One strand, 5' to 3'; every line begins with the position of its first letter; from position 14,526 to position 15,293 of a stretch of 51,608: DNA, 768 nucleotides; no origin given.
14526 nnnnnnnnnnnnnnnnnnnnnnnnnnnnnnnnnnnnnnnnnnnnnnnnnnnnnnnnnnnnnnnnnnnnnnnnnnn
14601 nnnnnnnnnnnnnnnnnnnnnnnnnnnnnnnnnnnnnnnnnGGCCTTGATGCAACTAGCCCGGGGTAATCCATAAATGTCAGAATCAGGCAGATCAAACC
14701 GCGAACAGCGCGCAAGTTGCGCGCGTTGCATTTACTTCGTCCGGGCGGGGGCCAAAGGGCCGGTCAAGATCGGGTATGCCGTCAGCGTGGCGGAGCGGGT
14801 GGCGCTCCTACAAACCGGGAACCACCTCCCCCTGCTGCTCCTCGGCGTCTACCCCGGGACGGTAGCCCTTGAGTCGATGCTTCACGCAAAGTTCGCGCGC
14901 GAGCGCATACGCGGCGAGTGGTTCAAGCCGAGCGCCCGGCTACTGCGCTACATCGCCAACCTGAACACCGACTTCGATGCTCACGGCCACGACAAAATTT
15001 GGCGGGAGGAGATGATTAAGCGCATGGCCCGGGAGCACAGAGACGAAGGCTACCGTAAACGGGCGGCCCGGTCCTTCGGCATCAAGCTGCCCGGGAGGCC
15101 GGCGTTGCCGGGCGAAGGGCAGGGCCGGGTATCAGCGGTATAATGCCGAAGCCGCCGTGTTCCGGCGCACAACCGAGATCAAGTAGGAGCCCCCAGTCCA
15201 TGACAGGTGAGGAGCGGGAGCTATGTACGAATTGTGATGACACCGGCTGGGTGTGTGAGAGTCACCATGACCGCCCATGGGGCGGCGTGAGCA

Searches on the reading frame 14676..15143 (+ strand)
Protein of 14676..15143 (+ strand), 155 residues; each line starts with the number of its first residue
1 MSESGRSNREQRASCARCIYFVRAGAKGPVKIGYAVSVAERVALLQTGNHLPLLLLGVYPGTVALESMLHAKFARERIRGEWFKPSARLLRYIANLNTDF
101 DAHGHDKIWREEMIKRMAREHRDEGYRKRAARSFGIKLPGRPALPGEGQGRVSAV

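Call 68: search_protein_families(library=pfam, proteins=[window:14676-15143:+], max_evalue=0.001)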
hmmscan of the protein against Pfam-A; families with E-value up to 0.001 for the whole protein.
window:14676-15143:+ (155 aa): 2 families
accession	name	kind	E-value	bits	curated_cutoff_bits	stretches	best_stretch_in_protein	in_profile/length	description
PF13455.12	MUG113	-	9e-12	45.8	22.3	1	30-93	1-69/73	Meiotically up-regulated gene 113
PF10544.15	T5orf172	-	0.00039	21.3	20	1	18-88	2-91/101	T5orf172 domain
